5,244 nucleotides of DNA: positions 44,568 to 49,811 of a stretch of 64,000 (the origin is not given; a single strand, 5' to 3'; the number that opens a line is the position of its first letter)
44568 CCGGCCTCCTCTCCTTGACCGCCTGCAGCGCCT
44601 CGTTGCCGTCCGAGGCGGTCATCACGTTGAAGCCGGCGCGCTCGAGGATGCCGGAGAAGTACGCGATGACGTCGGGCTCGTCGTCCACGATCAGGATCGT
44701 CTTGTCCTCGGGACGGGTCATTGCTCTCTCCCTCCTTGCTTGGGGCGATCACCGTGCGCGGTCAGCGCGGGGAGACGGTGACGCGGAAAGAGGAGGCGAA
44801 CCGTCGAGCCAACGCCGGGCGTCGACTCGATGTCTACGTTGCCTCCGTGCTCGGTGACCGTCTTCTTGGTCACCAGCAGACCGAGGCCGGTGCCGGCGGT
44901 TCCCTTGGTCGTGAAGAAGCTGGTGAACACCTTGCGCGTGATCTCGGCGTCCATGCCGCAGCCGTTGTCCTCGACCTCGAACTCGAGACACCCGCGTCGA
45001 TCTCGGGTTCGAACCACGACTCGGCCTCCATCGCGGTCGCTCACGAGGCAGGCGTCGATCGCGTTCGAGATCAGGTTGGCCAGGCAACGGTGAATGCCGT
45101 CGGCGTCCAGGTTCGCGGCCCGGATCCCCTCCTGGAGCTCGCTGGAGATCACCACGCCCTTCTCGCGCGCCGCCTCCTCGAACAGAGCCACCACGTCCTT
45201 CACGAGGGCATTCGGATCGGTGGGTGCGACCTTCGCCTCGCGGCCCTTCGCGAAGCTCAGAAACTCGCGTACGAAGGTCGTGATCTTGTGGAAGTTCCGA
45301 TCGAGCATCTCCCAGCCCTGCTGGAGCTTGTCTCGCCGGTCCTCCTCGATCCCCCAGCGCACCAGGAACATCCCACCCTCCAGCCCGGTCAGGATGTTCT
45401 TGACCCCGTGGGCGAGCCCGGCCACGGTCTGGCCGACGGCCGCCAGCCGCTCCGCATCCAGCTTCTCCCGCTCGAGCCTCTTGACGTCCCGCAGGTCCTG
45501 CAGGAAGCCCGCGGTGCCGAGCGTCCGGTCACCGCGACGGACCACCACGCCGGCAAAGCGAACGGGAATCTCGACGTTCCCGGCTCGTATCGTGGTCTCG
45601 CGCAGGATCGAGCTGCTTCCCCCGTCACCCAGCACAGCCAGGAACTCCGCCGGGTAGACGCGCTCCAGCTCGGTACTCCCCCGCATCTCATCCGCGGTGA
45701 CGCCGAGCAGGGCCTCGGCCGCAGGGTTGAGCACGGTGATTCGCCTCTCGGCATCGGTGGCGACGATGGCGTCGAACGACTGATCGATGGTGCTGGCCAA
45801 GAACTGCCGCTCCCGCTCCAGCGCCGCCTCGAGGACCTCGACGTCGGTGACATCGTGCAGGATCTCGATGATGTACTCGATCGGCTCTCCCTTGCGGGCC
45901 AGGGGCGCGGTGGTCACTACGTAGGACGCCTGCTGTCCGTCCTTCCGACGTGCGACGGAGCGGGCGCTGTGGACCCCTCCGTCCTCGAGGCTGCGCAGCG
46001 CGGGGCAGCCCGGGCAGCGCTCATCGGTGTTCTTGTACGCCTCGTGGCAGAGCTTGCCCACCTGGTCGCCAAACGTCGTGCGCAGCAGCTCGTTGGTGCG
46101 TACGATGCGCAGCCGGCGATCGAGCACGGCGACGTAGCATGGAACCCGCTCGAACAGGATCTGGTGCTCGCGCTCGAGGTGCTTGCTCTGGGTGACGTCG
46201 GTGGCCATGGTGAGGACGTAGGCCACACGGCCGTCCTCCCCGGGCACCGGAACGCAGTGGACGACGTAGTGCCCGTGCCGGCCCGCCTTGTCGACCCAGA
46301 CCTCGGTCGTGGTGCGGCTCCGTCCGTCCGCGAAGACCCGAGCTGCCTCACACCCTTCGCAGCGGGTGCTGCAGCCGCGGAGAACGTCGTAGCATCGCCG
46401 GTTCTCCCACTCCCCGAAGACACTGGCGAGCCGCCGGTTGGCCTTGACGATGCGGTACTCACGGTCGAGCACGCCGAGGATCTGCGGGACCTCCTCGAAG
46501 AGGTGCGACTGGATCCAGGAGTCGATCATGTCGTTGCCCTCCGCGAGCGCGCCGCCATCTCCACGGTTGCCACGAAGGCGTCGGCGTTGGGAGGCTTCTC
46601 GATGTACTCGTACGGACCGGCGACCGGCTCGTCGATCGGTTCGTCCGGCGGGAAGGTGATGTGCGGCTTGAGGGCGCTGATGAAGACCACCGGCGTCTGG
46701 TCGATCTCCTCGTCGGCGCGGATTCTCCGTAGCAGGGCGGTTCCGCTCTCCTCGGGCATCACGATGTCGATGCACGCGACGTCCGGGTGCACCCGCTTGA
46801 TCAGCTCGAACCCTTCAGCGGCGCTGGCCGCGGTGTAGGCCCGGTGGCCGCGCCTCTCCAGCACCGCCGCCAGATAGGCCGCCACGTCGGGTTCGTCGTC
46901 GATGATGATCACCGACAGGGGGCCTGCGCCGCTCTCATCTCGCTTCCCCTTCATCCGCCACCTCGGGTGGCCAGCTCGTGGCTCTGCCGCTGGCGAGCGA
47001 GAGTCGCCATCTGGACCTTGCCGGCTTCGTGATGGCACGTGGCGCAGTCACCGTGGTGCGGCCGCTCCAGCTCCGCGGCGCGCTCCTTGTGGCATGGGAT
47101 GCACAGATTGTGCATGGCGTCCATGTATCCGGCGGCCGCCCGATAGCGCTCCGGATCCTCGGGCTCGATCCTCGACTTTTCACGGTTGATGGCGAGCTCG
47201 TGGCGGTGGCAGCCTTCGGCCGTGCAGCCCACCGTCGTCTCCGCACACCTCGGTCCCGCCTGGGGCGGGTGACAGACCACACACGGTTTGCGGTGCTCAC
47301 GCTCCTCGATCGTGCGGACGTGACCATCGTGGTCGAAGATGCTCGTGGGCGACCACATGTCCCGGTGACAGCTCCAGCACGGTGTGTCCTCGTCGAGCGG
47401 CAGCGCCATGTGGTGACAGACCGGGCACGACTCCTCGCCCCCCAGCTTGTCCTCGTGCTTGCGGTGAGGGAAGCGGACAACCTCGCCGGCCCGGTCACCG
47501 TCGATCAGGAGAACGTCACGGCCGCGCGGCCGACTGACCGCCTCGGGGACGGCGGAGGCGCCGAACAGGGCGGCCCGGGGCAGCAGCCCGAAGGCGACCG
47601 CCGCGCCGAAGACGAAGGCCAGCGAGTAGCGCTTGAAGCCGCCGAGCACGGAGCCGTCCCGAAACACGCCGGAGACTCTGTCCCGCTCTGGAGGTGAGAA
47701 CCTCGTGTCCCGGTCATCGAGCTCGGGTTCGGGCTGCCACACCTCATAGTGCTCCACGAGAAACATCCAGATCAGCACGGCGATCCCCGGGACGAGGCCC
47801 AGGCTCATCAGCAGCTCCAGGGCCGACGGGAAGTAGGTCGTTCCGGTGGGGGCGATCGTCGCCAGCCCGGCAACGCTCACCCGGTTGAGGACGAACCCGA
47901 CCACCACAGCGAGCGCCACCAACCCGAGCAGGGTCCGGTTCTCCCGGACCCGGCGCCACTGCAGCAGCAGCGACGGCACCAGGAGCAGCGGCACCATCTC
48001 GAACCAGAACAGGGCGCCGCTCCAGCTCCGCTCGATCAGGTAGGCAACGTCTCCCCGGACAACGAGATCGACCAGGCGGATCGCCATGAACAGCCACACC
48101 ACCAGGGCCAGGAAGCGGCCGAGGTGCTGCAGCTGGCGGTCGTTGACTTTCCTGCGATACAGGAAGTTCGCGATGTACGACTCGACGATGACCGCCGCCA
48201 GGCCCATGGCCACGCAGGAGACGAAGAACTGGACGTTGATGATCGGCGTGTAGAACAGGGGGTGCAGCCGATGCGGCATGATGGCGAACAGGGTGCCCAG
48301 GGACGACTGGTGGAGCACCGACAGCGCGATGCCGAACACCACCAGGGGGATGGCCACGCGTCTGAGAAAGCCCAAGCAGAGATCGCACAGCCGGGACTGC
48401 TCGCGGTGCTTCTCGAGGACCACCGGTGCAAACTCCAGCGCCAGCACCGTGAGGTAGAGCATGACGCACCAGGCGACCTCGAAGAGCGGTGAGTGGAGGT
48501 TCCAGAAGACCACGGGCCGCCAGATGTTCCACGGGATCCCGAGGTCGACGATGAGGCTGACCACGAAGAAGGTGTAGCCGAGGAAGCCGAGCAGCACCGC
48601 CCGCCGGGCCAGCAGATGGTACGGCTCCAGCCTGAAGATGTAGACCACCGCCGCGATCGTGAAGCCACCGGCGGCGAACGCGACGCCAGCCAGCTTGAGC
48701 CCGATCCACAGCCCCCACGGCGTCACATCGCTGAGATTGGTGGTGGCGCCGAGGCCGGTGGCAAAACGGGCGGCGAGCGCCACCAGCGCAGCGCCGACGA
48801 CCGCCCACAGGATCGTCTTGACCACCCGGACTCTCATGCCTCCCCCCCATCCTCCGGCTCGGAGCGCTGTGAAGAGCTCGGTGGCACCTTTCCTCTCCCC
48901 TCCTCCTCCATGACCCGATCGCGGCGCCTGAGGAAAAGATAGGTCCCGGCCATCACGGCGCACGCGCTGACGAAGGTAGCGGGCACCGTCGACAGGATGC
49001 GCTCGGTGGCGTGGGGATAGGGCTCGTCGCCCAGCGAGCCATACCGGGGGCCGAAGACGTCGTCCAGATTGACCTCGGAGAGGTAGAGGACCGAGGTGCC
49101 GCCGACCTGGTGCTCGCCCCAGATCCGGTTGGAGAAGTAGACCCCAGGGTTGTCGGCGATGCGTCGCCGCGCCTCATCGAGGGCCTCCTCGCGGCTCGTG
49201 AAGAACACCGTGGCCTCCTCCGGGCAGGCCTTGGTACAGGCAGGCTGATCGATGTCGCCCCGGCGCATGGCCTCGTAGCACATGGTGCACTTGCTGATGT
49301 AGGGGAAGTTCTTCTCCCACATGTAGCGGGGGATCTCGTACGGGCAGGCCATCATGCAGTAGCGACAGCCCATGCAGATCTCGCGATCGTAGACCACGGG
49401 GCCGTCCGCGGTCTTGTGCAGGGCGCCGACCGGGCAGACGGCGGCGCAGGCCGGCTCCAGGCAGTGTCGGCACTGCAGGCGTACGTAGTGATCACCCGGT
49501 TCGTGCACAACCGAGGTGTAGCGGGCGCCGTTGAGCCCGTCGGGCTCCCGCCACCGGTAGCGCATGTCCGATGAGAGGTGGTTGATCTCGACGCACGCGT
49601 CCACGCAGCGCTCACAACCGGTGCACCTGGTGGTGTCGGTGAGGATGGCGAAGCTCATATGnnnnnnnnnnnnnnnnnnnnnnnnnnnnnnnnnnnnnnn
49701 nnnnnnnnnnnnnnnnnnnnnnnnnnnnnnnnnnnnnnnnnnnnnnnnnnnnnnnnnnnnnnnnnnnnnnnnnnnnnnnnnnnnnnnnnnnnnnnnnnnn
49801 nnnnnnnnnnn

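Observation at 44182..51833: A Hmc/Dsr-type transmembrane redox complex is co-operonic with a response regulator - kinase - response regulator module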

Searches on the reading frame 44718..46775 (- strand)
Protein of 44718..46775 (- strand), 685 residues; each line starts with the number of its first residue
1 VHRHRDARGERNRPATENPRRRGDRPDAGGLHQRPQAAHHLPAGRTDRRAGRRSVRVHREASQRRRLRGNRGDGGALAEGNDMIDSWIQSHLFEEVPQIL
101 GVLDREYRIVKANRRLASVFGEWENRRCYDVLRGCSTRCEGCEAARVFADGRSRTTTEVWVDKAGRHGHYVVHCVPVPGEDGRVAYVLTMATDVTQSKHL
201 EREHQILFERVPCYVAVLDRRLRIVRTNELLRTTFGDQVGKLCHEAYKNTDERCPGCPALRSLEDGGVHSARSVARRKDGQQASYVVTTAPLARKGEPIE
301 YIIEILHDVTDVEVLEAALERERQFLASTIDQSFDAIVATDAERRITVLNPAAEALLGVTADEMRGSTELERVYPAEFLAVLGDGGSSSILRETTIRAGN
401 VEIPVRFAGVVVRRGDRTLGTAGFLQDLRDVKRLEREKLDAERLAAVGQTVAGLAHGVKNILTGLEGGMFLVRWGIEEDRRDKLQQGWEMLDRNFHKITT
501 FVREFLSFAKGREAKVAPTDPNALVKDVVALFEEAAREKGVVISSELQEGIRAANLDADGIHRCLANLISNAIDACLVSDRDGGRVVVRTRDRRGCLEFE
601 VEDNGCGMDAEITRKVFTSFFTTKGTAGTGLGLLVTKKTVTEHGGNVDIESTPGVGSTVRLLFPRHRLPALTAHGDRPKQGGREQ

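Call 4: search_protein_families(library=pfam, proteins=[window:44718-46775:-], max_evalue=0.01)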
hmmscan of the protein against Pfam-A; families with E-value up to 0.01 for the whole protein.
window:44718-46775:- (685 aa): 6 families
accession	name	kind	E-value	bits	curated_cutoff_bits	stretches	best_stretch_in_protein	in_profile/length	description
PF08448.16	PAS_4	-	4.4e-30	104.6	23.1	3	93-198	1-109/110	PAS fold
PF02518.31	HATPase_c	-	3.5e-25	89.1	26.4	1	557-665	2-109/111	Histidine kinase-, DNA gyrase B-, and HSP90-like ATPase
PF13426.13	PAS_9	-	1.1e-16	61.4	27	2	103-196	7-103/103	PAS domain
PF00989.32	PAS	-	1.1e-10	42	22.6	1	326-391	3-75/113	PAS fold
PF13188.13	PAS_8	-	5.8e-09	36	21.8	1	326-372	3-49/65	PAS domain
PF14501.12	HATPase_c_5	-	0.0054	17.1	22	1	561-651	6-90/102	GHKL domain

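Call 5: search_protein_families(library=ncbifam, proteins=[window:44718-46775:-], max_evalue=0.01)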
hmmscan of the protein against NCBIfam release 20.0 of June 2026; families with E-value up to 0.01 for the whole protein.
window:44718-46775:- (685 aa): 83 families (the best 25 are shown)
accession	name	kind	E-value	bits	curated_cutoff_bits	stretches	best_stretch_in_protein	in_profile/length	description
NF008468.0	PRK11360.1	equivalog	5.1e-63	213.4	646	1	314-666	258-609/616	two-component system sensor histidine kinase AtoS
NF046044.1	PnpS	equivalog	4.5e-35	121.4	400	1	318-664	49-390/390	two-component system histidine kinase PnpS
NF007688.0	PRK10364.1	equivalog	2.9e-33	115.3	479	1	429-665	222-451/460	two-component system sensor histidine kinase ZraS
NF047497.1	HK_LIC_12097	equivalog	3.3e-30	105.1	500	1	425-652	128-354/367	LIC_12097 family sensor histidine kinase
TIGR02966.1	phoR_proteo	equivalog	6.6e-30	104.3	334.2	1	323-662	5-332/333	phosphate regulon sensor histidine kinase PhoR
NF033092.0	HK_WalK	equivalog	1.6e-29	103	725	1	317-664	251-593/594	cell wall metabolism sensor histidine kinase WalK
NF052574.1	HisKinEspCMyxo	equivalog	4e-28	98.1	1200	1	426-668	396-640/785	serine histidine kinase EspC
NF010411.0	PRK13837.1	equivalog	5.2e-28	97.5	647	1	431-667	434-677/828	two-component system VirA-like sensor kinase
NF052573.1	HisKinEspAMyxo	equivalog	1.7e-26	92.5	1400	1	305-662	239-608/755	serine histidine kinase EspA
NF053867.1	SprKinKinDBac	equivalog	2.5e-26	92.2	775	1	430-666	269-498/500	sporulation kinase KinD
NF010076.0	PRK13557.1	subfamily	1.8e-25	89.4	631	1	439-666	155-395/540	histidine kinase famiy protein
NF041777.1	sens_FixL_Rhizob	equivalog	5e-25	88.1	850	1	280-664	78-480/485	sensor protein FixL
TIGR02956.1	TMAO_torS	equivalog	2.8e-23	82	676.5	1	516-664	534-681/967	TMAO reductase system sensor histidine kinase/response regulator TorS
TIGR02916.1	PEP_his_kin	equivalog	4.8e-23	81.6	300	1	510-664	530-679/679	XrtA/PEP-CTERM system histidine kinase PrsK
NF046020.1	HisKinCckABruc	equivalog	8e-23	80.2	1000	1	427-668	460-710/868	cell cycle histidine kinase CckA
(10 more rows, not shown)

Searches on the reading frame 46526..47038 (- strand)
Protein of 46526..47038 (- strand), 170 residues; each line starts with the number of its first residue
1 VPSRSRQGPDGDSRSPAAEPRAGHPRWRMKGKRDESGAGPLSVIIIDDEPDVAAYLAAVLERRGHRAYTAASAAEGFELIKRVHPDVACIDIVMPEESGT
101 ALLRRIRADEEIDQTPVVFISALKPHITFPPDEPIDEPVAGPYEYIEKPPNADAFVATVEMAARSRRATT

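Call 4: search_protein_families(library=pfam, proteins=[window:46526-47038:-], max_evalue=0.01)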
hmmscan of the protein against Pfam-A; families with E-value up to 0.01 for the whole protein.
window:46526-47038:- (170 aa): 1 family
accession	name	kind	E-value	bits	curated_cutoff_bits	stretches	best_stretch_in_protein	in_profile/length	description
PF00072.30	Response_reg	-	7e-17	62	30.2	1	43-157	1-108/111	Response regulator receiver domain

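Call 5: search_protein_families(library=ncbifam, proteins=[window:46526-47038:-], max_evalue=0.01)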
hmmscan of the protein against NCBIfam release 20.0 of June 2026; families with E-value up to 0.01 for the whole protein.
window:46526-47038:- (170 aa): 78 families (the best 25 are shown)
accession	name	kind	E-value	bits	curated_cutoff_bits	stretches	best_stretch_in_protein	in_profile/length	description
NF045717.1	DVU0259_DivK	exception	1.5e-18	67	160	1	43-126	5-88/117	DVU0259 family response regulator domain-containing protein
NF041733.1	resp_reg_CseB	equivalog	4.2e-13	49.2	350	1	42-164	2-116/228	two-component system response regulator CseB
TIGR02154.1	PhoB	equivalog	5.1e-13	48.9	296.2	1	42-166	4-123/226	phosphate regulon transcriptional regulator PhoB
NF047793.1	ResRegPgtA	equivalog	9.1e-13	47.8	650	1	42-168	7-126/414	two-component system response regulator PgtA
TIGR01818.1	ntrC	equivalog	1.1e-12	47.5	558.6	1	43-167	1-118/463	nitrogen regulation protein NR(I)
NF045505.1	RR_RssB_Pseudo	equivalog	7.4e-12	45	700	1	42-122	7-85/394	two-component system response regulator RssB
NF053854.1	RespRegPhoBBctds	equivalog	1.1e-11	44.5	270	1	43-157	1-109/225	two-component system response regulator PhoB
NF051870.1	NAssimRespRegNtrX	equivalog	2e-11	43.5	600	1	42-166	3-122/452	nitrogen assimilation response regulator NtrX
NF008469.0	PRK11361.1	equivalog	3.3e-11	42.5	714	1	42-128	6-90/461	acetoacetate metabolism transcriptional regulator AtoC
NF007135.0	PRK09581.1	equivalog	4.8e-11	42.1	474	1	43-125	5-87/457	PleD family two-component system response regulator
NF040689.1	MtrAB_MtrA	equivalog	5e-11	42.3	300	1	43-166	1-116/219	MtrAB system response regulator MtrA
NF040534.1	resp_reg_YycF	equivalog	1.3e-10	41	340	1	43-165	3-117/231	response regulator YycF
NF033120.0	vanR_FM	exception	4.9e-10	39.4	460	1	41-162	4-117/231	vancomycin resistance response regulator transcription factor, VanR-F/VanR-M family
NF045944.1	ResRegRpaBCyano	equivalog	7.4e-10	38.6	330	1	44-124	1-78/229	response regulator transcription factor RpaB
NF033117.2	vanR_ACDEGLN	exception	8.4e-10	38.6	350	1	43-162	1-112/226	VanR-ABDEGLN family response regulator transcription factor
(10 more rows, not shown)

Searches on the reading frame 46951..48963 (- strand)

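Call 4: search_protein_families(library=pfam, proteins=[window:46951-48963:-], max_evalue=0.01)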
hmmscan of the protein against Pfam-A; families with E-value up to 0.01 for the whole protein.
window:46951-48963:- (670 aa): 2 families
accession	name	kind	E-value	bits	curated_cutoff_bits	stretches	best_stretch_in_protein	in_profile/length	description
PF03916.19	NrfD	-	4.5e-14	53.2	25.8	1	79-363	7-303/313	Polysulphide reductase, NrfD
PF02085.21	Cytochrom_CIII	-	3.1e-07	31.1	22.9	1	494-586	19-101/101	Class III cytochrome C family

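Call 5: search_protein_families(library=ncbifam, proteins=[window:46951-48963:-], max_evalue=0.01)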
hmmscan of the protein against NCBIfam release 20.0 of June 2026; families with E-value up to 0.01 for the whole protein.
window:46951-48963:- (670 aa): 4 families
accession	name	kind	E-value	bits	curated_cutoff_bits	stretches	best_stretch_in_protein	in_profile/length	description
NF045714.1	sulf_resp_HmcC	equivalog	4.4e-75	253.3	550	1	54-416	10-375/376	sulfate respiration complex protein HmcC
NF008133.1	PRK10881.1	equivalog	1.3e-73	248.7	450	1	50-407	17-372/377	Ni/Fe-hydrogenase cytochrome b subunit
NF041784.1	mnquin_red_QrcD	equivalog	1.1e-31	110.6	570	1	50-393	23-386/408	menaquinone reductase integral membrane subunit QrcD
NF045713.1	CxxCH_16_HmcA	equivalog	1.1e-05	24.2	400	1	539-651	59-146/541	sulfate respiration complex hexadecaheme cytochrome HmcA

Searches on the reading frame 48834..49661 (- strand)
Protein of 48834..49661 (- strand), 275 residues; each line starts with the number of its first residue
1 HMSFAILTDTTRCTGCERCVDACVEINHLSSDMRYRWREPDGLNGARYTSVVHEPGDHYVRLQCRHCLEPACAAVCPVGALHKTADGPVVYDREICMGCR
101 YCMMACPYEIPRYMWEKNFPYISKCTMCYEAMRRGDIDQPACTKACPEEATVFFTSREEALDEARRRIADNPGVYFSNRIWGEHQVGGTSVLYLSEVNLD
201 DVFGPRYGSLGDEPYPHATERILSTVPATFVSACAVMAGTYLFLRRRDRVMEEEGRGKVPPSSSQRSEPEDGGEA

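Call 4: search_protein_families(library=pfam, proteins=[window:48834-49661:-], max_evalue=0.01)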
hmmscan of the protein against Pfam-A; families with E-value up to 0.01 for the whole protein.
window:48834-49661:- (275 aa): 11 families
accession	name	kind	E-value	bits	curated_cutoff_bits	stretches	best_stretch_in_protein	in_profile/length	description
PF13247.11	Fer4_11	-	1.4e-19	70.6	26.2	1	59-152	5-96/100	4Fe-4S dicluster domain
PF13237.11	Fer4_10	-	8.9e-12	45.2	25.5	2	6-77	2-53/53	4Fe-4S dicluster domain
PF13187.11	Fer4_9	-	1.9e-11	44.2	27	2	96-150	2-51/52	4Fe-4S dicluster domain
PF12797.12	Fer4_2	-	2.5e-10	40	24.5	2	88-108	2-22/22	4Fe-4S binding domain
PF12838.12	Fer4_7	-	2.9e-10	40.9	27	2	12-80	1-52/52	4Fe-4S dicluster domain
PF00037.32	Fer4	-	6.1e-10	38.9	21.1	2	89-110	1-22/24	4Fe-4S binding domain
PF12837.12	Fer4_6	-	1.7e-09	37.6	25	2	89-110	2-23/24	4Fe-4S binding domain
PF13484.11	Fer4_16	-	7.2e-05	23.9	30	0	12-37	1-24/66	4Fe-4S double cluster binding domain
PF25160.1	LdpA_Fe-S-bd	-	0.00011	22.3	27.6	0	67-109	5-41/49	LdpA Fe-S cluster-binding domain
PF12798.12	Fer4_3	-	0.00082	20.5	27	0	96-109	1-14/15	4Fe-4S binding domain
PF14697.11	Fer4_21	-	0.0044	17.6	35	0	64-108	8-53/59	4Fe-4S dicluster domain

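Call 5: search_protein_families(library=ncbifam, proteins=[window:48834-49661:-], max_evalue=0.01)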
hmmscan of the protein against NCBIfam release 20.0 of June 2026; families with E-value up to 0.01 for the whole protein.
window:48834-49661:- (275 aa): 40 families (the best 25 are shown)
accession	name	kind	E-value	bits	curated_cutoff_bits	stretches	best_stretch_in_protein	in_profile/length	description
NF045715.1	sulf_resp_HmcB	equivalog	2.2e-65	220.7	420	1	3-259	36-297/307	sulfate respiration complex iron-sulfur protein HmcB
NF008134.0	PRK10882.1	equivalog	2.5e-54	184.5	263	1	4-254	39-322/329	hydrogenase 2 operon protein HybA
TIGR02951.1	DMSO_dmsB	equivalog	3.7e-31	108.3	214.1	1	7-153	5-150/161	DMSO/selenate family reductase complex B subunit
TIGR01582.1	FDH-beta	equivalog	1e-29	103.5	334.7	1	3-196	21-222/283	formate dehydrogenase subunit beta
NF045797.1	DsrO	equivalog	3.4e-27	95.4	200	1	3-153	43-199/235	sulfate reduction electron transfer complex DsrMKJOP subunit DsrO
TIGR03149.1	cyt_nit_nrfC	equivalog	3.7e-23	82.1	377.6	1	3-168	38-195/225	cytochrome c nitrite reductase Fe-S protein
NF038355.1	FDH3_beta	equivalog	1.7e-21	77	240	1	6-129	5-122/180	formate dehydrogenase FDH3 subunit beta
NF041715.1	arsenate_red_ArrB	equivalog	2.9e-19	69.5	450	1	2-112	1-105/233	arsenate respiratory reductase iron-sulfur subunit ArrB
NF011569.0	PRK14993.1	equivalog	2.4e-18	66.5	416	1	3-152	43-184/244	tetrathionate reductase subunit TtrB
NF009408.0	PRK12769.1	equivalog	1.5e-16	59.7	1003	1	5-158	4-149/659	formate-dependent uric acid utilization protein AegA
NF045766.1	PhenlGlyoxDHPadI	equivalog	1.2e-15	57.2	700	1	6-156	7-138/443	NADH-dependent phenylglyoxylate dehydrogenase subunit beta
TIGR03478.1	DMSO_red_II_bet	subfamily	2.8e-15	56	480.7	1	59-152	126-216/321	DMSO reductase family type II enzyme, iron-sulfur subunit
NF042979.1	EthbenzDh_ebdB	equivalog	4.2e-15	55.4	740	1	54-153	143-239/354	ethylbenzene dehydrogenase subunit beta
TIGR01660.1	narH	equivalog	1.2e-13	50.3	524.05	1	62-146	181-262/492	nitrate reductase subunit beta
NF041782.1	mnquin_red_QrcC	equivalog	1.3e-13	51.2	400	1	4-116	1-121/239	menaquinone reductase iron-sulfur cluster-binding subunit QrcC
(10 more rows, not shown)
